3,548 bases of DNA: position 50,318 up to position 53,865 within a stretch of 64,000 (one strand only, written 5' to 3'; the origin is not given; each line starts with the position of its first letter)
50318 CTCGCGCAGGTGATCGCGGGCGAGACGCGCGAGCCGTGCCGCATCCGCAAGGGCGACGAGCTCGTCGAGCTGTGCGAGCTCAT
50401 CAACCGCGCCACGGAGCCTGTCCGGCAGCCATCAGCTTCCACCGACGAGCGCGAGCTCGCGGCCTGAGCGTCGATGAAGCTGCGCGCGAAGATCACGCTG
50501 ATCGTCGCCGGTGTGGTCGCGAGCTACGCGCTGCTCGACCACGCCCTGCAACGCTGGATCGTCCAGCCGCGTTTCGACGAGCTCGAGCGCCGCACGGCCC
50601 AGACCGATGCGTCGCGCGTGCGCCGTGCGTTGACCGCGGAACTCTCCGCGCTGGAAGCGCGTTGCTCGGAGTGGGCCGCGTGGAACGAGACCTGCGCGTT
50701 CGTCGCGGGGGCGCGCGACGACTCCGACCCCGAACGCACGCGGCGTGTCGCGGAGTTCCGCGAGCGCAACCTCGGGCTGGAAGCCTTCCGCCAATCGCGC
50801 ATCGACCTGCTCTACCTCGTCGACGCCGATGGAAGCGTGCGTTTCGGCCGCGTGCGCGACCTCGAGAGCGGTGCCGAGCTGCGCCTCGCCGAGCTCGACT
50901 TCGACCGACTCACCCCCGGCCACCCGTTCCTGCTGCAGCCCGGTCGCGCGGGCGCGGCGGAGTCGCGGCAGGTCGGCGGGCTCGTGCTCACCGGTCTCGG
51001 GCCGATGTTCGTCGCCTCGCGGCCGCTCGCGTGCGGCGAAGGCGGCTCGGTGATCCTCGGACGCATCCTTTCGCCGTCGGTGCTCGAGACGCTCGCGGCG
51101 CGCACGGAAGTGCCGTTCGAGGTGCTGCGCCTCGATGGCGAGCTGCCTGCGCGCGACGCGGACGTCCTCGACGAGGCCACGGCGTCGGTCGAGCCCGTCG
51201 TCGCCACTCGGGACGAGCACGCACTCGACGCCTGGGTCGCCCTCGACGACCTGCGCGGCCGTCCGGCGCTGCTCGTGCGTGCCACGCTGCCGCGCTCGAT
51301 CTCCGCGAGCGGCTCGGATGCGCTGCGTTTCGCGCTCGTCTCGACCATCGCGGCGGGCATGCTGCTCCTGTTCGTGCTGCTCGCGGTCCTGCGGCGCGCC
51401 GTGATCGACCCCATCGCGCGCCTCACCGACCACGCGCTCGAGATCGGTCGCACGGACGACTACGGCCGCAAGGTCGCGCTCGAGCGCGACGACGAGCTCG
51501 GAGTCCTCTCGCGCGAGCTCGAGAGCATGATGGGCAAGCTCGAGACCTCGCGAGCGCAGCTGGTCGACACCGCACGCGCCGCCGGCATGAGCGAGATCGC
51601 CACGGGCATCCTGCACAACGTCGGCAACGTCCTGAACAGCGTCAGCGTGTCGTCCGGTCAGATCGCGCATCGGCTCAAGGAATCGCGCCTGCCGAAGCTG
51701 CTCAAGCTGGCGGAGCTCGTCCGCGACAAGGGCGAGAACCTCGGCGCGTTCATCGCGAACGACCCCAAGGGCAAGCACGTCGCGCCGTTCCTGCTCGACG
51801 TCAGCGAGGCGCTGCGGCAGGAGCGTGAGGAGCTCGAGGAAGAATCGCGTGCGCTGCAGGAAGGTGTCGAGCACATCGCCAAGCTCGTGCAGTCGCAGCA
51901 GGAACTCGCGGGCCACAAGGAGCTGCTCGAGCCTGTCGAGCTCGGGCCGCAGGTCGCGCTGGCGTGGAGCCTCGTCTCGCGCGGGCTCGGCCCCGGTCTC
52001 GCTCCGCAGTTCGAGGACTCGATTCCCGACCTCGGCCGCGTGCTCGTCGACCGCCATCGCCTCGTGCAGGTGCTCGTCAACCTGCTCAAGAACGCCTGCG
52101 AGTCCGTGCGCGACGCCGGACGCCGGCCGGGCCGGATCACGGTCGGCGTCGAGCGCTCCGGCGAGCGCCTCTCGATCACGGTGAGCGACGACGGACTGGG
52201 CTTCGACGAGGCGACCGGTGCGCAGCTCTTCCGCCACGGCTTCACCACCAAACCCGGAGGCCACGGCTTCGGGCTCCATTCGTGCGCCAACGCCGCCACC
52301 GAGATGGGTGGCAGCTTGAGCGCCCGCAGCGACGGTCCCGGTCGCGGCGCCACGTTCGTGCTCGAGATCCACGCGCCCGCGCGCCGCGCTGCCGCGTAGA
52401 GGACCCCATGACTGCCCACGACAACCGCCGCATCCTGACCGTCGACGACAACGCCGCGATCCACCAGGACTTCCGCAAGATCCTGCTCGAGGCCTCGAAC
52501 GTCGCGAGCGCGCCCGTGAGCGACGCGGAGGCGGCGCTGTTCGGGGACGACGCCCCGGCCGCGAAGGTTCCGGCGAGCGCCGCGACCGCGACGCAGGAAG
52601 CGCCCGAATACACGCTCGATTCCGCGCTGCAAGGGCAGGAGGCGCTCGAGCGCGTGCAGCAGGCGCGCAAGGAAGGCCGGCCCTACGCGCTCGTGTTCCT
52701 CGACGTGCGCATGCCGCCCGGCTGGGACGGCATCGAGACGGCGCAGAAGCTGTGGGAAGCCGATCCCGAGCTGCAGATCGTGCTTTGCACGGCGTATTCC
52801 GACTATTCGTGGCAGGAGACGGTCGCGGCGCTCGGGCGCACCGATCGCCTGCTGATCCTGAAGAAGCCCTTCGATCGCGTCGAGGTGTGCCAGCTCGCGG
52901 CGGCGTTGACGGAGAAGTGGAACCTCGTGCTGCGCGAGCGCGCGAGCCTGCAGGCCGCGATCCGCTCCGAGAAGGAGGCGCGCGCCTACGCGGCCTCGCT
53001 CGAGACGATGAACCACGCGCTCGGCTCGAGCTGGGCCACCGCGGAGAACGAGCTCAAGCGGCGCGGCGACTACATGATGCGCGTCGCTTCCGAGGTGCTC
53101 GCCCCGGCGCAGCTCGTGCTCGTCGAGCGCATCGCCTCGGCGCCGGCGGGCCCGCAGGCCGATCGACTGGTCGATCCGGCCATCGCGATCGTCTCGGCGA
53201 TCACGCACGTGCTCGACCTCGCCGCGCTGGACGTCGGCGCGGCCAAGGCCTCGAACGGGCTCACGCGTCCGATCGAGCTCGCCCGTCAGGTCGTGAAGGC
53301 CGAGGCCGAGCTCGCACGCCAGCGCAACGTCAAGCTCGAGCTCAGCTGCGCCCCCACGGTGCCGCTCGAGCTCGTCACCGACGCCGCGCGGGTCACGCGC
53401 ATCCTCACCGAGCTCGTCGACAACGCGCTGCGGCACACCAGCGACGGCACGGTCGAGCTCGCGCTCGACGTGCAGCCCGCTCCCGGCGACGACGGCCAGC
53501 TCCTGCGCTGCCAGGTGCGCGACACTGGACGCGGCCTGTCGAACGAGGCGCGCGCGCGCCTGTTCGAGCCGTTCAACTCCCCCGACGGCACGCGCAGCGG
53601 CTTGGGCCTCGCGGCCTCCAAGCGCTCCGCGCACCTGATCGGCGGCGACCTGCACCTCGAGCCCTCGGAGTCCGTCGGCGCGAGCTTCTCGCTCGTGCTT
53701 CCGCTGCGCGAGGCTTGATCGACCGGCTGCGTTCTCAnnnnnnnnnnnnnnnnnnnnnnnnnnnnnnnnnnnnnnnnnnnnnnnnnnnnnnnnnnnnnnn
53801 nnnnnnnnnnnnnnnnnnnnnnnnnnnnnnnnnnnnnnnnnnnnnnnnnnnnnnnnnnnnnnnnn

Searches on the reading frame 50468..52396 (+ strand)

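Call 53: search_protein_families(library=pfam, proteins=[window:50468-52396:+], max_evalue=0.001)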
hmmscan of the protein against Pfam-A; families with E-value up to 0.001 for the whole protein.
window:50468-52396:+ (643 aa): 4 families
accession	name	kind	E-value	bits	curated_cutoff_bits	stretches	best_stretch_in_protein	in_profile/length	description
PF05228.19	CHASE4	-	2.6e-20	73.4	26.2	1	54-219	1-139/140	CHASE4 domain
PF02518.31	HATPase_c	-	2e-19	70.5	26.4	1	528-636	2-109/111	Histidine kinase-, DNA gyrase B-, and HSP90-like ATPase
PF00672.30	HAMP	-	2.6e-07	31.3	25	1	307-359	1-52/53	HAMP domain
PF14501.12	HATPase_c_5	-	8.5e-05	22.8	22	1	530-621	4-90/102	GHKL domain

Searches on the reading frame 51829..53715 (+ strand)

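Call 53: search_protein_families(library=pfam, proteins=[window:51829-53715:+], max_evalue=0.001)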
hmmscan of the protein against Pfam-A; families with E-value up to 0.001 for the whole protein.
window:51829-53715:+ (629 aa): 3 families
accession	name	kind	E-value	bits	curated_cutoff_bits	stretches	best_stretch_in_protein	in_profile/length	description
PF02518.31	HATPase_c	-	4.8e-21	75.7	26.4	1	518-627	2-110/111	Histidine kinase-, DNA gyrase B-, and HSP90-like ATPase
PF00072.30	Response_reg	-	1.5e-11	44.9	30.2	1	258-355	20-108/111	Response regulator receiver domain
PF13581.12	HATPase_c_2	-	0.00053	20.4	27.4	0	518-598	28-106/127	Histidine kinase-like ATPase domain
